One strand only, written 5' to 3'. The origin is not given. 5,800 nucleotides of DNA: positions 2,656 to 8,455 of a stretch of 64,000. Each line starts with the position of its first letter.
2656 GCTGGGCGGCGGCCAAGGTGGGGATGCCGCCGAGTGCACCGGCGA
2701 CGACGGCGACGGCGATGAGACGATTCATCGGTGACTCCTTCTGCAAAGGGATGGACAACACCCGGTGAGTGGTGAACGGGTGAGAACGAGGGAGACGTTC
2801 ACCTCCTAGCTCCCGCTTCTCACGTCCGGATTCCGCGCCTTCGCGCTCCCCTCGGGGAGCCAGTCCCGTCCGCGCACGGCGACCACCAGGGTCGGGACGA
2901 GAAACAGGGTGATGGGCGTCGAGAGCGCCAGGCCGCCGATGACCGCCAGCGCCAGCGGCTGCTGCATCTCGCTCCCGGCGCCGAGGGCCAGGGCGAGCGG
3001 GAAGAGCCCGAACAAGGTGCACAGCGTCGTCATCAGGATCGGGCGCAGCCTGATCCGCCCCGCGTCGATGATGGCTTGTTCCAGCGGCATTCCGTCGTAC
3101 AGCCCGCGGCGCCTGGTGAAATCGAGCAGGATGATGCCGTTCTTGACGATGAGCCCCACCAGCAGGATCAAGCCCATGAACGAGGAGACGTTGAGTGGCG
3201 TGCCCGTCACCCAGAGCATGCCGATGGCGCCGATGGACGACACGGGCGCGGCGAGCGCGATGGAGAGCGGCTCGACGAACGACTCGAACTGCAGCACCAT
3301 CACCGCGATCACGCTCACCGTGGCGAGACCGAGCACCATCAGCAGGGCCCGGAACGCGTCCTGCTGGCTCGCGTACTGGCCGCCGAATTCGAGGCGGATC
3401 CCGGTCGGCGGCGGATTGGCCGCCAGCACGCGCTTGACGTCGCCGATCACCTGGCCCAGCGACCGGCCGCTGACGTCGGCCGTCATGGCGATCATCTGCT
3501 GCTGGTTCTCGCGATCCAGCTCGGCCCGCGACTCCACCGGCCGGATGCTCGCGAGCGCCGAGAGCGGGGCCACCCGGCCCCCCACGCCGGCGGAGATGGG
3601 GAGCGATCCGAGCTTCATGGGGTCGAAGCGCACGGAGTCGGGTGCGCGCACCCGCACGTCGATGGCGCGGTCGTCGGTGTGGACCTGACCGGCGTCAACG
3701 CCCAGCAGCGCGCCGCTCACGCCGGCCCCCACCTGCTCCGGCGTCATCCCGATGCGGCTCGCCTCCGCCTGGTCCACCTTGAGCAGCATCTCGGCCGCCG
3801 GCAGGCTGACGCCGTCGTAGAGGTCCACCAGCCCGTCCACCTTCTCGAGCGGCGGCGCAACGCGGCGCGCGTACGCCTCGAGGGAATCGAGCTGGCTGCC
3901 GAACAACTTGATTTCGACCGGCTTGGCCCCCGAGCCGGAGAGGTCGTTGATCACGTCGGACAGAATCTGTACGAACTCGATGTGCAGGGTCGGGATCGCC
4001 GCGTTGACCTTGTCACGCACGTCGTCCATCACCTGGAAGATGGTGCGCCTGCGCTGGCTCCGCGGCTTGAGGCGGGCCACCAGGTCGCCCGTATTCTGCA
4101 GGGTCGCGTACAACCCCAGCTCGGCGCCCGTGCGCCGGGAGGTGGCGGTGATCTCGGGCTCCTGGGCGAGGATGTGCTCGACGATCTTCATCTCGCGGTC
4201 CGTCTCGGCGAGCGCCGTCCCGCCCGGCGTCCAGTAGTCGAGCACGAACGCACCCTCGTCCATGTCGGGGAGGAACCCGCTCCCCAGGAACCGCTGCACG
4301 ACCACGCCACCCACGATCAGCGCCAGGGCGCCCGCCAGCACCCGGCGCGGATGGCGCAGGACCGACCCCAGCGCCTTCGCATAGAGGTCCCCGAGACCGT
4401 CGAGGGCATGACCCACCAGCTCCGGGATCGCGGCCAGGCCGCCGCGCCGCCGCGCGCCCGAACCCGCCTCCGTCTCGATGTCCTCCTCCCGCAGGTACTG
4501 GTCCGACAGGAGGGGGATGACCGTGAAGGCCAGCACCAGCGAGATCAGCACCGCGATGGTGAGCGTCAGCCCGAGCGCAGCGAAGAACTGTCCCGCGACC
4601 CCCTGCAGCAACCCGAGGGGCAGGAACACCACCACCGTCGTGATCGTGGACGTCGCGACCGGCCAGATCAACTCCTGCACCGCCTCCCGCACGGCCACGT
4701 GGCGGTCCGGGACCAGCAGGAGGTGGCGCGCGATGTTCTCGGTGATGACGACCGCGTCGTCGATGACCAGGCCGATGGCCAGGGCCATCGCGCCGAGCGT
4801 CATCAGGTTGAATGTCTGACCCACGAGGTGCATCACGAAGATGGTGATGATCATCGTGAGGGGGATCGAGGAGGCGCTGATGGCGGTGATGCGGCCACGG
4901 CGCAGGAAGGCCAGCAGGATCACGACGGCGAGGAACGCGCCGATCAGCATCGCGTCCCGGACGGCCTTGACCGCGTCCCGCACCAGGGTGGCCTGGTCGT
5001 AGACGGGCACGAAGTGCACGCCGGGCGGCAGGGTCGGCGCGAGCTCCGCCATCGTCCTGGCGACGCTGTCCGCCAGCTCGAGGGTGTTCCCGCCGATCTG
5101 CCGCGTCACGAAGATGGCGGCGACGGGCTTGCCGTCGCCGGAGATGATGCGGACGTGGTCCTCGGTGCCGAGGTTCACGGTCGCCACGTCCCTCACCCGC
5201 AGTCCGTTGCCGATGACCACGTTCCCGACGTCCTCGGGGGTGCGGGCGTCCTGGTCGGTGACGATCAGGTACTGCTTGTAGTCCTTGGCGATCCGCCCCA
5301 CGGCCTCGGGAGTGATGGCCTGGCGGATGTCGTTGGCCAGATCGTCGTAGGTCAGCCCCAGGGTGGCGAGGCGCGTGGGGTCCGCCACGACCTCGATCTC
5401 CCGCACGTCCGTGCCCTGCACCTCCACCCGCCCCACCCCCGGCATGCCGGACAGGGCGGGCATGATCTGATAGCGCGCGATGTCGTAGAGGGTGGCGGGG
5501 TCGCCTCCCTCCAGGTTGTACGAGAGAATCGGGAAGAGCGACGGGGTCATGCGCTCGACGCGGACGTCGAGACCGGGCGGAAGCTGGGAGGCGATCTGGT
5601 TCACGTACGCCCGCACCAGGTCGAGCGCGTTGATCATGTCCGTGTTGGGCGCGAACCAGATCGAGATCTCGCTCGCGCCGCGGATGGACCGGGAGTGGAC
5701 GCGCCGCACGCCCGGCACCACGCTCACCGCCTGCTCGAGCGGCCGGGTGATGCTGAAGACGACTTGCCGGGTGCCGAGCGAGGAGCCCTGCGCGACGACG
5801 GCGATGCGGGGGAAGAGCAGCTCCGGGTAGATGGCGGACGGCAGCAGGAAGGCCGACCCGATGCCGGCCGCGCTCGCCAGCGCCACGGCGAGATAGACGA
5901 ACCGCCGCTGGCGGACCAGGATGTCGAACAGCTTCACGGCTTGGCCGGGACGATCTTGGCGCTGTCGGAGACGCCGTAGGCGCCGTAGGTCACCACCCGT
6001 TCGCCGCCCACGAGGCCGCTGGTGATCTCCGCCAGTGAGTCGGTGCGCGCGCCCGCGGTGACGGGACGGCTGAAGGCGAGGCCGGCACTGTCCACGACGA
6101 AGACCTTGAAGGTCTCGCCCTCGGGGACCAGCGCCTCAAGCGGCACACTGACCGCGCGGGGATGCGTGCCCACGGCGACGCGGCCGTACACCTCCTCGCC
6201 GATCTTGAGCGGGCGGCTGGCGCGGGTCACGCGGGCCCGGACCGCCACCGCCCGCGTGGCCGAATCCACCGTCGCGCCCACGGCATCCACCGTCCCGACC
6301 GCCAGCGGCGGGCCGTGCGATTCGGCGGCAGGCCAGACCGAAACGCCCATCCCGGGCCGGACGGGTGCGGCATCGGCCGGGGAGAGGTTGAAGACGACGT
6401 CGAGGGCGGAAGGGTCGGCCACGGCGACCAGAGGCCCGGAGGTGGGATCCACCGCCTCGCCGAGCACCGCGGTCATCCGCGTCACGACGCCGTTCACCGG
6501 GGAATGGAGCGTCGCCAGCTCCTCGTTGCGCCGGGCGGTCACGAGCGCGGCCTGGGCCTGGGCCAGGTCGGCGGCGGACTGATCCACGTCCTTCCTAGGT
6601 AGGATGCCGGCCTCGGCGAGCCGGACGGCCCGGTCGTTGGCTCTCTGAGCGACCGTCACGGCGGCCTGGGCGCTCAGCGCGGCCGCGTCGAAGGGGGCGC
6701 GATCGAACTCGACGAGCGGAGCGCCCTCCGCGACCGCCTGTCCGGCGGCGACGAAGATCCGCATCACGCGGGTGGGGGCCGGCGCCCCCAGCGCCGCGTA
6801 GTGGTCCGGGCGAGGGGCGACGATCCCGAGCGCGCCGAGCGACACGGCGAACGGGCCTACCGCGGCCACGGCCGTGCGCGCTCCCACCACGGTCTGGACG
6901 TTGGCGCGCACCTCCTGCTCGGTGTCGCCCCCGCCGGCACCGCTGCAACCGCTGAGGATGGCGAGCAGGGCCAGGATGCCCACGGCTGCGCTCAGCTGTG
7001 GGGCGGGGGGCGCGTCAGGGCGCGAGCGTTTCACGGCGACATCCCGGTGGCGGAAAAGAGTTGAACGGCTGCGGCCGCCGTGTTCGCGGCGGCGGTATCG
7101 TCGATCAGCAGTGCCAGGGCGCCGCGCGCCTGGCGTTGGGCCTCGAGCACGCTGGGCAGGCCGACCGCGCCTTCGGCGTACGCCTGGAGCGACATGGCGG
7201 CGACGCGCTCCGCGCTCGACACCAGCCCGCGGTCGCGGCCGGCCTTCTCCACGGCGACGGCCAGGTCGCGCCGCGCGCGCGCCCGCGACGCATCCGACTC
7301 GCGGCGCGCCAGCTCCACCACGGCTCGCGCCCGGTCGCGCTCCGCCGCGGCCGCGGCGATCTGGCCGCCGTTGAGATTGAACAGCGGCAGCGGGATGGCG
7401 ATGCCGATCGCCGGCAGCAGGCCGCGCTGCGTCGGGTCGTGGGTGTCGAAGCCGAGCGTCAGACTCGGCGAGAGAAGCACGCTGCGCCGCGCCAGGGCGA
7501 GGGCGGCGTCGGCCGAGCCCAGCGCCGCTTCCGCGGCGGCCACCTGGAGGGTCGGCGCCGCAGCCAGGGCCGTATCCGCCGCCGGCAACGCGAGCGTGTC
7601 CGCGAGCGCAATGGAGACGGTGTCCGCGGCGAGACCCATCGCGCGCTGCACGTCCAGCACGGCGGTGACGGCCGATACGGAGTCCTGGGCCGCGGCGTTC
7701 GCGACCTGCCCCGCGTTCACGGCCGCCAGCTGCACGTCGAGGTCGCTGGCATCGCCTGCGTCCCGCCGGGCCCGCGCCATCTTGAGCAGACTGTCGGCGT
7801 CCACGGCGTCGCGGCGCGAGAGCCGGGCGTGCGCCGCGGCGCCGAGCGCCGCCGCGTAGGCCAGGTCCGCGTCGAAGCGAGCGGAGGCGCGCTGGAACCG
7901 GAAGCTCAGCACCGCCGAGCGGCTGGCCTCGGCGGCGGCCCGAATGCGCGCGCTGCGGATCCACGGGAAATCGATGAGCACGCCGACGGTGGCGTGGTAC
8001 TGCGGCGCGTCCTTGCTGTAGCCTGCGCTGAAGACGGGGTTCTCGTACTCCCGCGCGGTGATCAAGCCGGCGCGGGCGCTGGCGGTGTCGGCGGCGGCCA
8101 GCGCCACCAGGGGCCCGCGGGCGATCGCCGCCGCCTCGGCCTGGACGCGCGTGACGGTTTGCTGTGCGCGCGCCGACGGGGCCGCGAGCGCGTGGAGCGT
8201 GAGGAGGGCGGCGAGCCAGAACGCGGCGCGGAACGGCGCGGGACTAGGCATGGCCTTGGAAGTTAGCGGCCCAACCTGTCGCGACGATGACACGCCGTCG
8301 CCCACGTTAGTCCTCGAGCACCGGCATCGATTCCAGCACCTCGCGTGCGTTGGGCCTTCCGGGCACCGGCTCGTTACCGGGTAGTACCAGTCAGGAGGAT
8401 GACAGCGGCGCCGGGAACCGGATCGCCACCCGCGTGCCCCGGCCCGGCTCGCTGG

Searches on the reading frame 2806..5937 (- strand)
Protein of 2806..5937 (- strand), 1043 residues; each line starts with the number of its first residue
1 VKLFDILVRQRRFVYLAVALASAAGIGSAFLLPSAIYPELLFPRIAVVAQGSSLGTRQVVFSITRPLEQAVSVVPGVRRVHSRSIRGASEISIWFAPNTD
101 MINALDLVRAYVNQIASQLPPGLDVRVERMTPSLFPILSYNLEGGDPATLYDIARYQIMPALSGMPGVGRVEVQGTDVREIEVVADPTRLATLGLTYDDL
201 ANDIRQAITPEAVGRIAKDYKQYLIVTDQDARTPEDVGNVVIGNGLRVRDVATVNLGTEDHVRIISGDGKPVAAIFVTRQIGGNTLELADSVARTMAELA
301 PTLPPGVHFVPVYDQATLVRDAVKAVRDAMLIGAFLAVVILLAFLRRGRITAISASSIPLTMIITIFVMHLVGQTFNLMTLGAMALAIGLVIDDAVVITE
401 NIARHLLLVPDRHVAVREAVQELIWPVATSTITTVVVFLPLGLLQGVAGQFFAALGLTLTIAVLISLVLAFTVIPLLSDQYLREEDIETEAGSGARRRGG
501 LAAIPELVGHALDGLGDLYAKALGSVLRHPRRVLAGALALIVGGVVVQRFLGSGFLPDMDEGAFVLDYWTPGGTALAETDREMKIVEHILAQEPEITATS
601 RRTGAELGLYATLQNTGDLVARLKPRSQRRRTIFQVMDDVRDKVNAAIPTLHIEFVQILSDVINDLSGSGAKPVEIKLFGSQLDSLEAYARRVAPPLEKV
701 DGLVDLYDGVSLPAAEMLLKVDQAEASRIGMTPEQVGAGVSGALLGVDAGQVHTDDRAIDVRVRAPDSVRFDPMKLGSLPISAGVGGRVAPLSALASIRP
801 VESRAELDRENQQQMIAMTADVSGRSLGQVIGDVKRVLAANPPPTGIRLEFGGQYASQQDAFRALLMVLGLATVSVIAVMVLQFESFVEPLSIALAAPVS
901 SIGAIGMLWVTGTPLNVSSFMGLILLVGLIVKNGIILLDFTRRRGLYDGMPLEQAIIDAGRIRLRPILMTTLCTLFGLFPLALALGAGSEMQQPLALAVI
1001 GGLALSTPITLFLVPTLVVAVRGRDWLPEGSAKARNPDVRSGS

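Call 56: search_protein_families(library=pfam, proteins=[window:2806-5937:-], max_evalue=0.001)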
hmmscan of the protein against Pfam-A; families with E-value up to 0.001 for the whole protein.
window:2806-5937:- (1043 aa): 3 families
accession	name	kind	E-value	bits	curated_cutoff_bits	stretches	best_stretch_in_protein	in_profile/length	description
PF00873.25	ACR_tran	-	8.4e-226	752.5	28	1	5-1021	3-1020/1021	AcrB/AcrD/AcrF family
PF02355.23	SecD_SecF_C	-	1.3e-10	41.4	20.5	1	860-1021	28-186/189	Protein export membrane protein SecD/SecF, C-terminal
PF03176.21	MMPL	-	1.3e-10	41.2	20.5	1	812-1027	88-308/333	MMPL family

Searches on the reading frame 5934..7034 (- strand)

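Call 56: search_protein_families(library=pfam, proteins=[window:5934-7034:-], max_evalue=0.001)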
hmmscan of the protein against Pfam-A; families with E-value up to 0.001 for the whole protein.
window:5934-7034:- (366 aa): 2 families
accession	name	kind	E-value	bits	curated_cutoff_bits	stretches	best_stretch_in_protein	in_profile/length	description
PF16576.10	HlyD_D23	-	3.1e-15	56.5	30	1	65-279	5-211/214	Barrel-sandwich domain of CusB or HlyD membrane-fusion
PF13437.12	HlyD_3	-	8.5e-10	39.8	22.2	1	175-279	1-106/106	HlyD family secretion protein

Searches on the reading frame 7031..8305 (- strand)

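Call 88: search_protein_families(library=pfam, proteins=[window:7031-8305:-], max_evalue=0.001)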
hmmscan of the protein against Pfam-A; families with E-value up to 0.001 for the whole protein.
window:7031-8305:- (424 aa): 1 family
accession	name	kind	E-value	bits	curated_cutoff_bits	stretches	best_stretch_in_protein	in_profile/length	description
PF02321.23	OEP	-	5e-16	59.5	22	2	55-207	3-170/187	Outer membrane efflux protein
